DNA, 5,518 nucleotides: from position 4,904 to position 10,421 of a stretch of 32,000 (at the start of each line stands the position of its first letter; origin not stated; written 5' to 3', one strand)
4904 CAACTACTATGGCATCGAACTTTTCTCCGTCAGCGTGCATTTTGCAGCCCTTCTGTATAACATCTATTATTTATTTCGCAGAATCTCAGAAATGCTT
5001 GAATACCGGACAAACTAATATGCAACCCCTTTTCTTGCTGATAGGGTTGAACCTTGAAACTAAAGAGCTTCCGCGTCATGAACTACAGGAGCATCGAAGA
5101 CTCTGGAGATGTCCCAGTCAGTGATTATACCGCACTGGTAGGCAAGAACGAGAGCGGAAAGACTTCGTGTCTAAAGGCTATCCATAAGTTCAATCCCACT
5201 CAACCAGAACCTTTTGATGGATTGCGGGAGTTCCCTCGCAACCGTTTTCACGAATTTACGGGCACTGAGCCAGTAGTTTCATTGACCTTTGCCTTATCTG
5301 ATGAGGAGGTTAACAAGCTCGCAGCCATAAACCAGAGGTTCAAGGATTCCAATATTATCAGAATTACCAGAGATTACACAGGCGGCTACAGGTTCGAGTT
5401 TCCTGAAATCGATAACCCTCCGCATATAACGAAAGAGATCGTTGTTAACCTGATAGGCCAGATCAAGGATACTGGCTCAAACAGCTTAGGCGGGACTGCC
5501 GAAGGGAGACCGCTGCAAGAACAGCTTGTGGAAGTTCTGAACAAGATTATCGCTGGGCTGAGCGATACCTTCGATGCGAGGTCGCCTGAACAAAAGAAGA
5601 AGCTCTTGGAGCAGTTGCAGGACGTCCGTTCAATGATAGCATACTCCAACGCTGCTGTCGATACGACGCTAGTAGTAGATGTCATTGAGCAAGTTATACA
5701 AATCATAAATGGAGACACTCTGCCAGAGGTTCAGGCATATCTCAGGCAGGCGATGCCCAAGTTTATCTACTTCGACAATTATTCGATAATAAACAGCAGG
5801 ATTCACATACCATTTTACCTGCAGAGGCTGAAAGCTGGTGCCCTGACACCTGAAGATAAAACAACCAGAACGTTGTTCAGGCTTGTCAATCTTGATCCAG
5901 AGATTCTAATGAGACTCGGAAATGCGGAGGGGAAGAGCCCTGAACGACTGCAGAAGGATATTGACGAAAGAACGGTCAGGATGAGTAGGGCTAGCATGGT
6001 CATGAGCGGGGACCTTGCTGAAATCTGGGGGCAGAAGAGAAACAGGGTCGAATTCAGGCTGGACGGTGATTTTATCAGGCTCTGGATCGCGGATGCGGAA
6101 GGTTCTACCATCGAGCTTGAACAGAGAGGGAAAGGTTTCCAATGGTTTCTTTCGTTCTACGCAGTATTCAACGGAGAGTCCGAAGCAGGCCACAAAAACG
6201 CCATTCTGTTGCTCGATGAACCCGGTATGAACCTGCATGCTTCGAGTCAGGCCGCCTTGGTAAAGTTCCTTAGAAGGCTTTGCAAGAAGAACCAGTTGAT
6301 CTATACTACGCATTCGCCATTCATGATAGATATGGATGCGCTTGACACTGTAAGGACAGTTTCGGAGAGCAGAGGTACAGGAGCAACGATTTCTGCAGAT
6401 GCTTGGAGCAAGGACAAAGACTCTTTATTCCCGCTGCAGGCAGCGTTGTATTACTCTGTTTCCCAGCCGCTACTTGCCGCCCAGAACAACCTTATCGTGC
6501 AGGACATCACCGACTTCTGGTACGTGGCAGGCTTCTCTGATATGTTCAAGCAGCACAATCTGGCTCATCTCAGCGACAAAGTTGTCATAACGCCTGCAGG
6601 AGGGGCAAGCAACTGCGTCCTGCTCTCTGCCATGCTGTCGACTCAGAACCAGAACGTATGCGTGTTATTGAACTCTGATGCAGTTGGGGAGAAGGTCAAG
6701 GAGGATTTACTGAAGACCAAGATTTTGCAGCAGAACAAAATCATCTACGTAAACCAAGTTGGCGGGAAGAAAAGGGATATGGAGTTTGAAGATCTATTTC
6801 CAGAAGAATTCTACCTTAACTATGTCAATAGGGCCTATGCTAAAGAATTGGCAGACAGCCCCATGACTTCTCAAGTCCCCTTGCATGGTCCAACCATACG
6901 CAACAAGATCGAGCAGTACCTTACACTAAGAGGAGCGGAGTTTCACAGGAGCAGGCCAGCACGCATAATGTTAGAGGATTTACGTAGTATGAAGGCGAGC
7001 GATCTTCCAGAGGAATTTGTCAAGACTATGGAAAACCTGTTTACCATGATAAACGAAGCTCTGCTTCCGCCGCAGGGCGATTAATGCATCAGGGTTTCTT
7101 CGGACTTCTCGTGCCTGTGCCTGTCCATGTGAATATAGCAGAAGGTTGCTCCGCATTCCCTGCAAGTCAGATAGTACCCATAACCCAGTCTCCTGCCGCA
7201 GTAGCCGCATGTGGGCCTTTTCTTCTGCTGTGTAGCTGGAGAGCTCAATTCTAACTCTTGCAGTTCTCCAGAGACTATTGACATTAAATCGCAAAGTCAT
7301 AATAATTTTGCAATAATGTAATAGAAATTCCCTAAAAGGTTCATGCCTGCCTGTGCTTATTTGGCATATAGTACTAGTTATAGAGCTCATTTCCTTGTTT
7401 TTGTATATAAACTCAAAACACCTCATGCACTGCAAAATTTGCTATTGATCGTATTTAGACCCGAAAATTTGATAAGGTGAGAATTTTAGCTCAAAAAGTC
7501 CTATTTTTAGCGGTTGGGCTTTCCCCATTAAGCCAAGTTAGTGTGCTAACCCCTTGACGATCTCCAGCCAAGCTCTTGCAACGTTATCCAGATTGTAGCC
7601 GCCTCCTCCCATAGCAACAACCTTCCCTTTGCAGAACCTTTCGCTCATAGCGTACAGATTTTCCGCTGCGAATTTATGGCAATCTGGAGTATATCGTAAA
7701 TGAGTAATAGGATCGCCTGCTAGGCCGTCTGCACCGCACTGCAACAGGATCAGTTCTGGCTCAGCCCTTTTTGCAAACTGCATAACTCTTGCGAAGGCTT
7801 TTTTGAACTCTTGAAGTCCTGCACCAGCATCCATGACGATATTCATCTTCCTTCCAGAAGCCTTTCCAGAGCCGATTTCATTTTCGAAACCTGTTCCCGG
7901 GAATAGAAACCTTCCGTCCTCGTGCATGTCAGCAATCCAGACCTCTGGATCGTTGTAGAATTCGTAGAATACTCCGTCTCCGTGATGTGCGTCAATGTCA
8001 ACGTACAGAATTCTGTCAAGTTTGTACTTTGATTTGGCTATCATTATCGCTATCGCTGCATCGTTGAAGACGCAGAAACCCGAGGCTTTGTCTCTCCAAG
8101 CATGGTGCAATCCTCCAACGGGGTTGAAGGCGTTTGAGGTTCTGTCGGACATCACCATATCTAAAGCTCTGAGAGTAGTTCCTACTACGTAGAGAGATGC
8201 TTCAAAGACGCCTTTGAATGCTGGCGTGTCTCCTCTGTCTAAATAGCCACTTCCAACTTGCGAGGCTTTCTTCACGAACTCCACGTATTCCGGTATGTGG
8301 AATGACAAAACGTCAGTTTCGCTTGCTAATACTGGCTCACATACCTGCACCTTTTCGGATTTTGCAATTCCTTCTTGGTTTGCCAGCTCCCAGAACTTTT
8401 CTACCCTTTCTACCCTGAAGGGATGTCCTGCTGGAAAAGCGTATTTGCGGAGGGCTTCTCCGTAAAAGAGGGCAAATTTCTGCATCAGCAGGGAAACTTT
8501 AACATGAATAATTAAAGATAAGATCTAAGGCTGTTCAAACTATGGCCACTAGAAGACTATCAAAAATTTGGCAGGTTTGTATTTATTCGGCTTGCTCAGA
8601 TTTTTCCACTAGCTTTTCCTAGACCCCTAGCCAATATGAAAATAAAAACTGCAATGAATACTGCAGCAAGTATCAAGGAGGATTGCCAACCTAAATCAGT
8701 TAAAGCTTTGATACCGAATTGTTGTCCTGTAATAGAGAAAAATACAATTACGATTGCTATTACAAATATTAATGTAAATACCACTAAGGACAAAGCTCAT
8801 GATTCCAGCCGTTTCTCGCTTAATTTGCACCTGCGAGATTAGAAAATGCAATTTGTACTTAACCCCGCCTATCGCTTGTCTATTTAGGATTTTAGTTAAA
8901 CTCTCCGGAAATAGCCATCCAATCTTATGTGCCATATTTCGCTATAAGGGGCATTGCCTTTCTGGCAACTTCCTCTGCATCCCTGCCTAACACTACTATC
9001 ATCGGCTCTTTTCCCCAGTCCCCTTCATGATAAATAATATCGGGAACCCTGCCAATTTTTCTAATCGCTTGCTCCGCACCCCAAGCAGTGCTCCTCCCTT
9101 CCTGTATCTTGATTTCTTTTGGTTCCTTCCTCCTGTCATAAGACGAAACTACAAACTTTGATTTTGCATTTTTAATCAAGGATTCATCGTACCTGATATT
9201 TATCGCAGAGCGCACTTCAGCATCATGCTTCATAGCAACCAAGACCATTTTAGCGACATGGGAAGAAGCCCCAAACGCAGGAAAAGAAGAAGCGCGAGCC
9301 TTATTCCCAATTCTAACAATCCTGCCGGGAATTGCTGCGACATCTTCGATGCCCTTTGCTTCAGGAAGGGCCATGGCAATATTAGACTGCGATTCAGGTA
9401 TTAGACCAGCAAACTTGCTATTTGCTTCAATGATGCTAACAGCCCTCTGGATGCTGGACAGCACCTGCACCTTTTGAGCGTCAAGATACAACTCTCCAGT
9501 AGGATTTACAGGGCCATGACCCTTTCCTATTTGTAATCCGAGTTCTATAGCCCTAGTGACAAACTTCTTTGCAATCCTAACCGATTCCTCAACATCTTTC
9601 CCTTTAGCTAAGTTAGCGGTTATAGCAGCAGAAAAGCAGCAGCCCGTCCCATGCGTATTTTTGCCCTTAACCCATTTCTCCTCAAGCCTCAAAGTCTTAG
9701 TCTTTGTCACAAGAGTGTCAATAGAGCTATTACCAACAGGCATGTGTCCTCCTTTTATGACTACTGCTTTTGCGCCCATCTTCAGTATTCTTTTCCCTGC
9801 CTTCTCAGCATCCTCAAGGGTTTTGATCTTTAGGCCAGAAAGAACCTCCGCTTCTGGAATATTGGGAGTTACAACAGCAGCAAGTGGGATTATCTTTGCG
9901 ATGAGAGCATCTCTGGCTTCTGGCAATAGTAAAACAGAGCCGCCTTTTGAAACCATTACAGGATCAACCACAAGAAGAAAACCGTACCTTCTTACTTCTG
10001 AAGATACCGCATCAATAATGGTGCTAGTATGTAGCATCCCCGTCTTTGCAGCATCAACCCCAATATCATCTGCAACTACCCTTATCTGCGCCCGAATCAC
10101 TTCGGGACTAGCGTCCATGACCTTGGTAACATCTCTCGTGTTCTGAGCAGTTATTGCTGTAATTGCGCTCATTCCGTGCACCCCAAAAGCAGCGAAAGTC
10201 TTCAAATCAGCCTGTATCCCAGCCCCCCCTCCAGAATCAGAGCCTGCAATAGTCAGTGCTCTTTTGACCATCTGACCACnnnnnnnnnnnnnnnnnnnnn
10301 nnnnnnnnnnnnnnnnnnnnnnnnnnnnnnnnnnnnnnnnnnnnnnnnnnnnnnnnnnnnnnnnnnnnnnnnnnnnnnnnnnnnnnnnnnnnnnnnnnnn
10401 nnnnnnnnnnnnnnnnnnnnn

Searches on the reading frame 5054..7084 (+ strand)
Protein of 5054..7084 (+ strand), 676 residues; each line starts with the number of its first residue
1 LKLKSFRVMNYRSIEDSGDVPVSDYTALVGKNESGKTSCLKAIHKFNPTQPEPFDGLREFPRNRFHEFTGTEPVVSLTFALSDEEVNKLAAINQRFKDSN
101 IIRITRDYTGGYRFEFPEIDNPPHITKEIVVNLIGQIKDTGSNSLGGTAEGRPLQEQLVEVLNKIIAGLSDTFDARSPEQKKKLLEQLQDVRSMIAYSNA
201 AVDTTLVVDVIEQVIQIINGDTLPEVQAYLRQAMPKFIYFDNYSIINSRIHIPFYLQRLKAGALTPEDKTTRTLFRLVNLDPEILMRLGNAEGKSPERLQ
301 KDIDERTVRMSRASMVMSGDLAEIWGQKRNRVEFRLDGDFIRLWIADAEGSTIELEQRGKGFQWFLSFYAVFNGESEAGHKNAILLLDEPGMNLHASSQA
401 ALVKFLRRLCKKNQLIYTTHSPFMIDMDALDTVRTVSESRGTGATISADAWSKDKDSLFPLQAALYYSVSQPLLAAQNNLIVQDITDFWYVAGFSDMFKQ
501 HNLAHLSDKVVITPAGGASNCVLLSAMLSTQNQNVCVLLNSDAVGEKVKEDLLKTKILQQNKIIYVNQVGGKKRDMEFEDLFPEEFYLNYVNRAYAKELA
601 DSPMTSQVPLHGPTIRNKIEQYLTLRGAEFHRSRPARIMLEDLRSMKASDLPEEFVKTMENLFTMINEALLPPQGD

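Call 54: search_protein_families(library=pfam, proteins=[window:5054-7084:+], max_evalue=0.0001)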
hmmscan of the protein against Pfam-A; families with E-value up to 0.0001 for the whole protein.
window:5054-7084:+ (676 aa): 3 families
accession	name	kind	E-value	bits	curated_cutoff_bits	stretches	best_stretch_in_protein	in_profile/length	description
PF13175.12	AAA_15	-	1.1e-27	98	32.1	1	1-425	1-374/374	AAA ATPase domain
PF13304.12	AAA_21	-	6.3e-13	49.9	27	1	378-426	255-304/304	AAA domain, putative AbiEii toxin, Type IV TA system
PF02463.25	SMC_N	-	3.7e-07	30.2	40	0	3-43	2-44/220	RecF/RecN/SMC N terminal domain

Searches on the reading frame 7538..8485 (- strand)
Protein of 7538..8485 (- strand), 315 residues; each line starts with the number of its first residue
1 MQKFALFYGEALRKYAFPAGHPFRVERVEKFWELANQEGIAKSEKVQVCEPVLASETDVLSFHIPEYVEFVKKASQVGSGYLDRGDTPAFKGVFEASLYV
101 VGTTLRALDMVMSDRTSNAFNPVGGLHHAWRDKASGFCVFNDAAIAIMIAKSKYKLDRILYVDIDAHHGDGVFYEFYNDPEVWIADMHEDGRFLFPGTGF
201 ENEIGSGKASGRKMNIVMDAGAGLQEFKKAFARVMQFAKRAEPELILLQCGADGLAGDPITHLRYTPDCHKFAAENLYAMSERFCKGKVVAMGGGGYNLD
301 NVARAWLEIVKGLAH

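Call 54: search_protein_families(library=pfam, proteins=[window:7538-8485:-], max_evalue=0.0001)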
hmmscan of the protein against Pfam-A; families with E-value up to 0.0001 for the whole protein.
window:7538-8485:- (315 aa): 1 family
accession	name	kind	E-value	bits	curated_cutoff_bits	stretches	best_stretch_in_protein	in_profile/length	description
PF00850.24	Hist_deacetyl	-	7.2e-80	268.9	27.9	1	21-312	1-297/298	Histone deacetylase domain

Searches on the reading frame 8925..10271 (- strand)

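Call 54: search_protein_families(library=pfam, proteins=[window:8925-10271:-], max_evalue=0.0001)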
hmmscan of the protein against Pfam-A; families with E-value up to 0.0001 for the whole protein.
window:8925-10271:- (448 aa): 3 families
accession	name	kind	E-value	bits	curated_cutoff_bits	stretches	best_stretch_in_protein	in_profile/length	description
PF08543.17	Phos_pyr_kin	-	2.4e-95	319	27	1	12-256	1-246/246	Phosphomethylpyrimidine kinase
PF10120.14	ThiN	-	2.4e-65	219.7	25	1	274-439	2-163/165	Thiamine-phosphate synthase ThiN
PF00294.29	PfkB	-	1e-15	58.3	25.8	1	118-236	169-284/302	pfkB family carbohydrate kinase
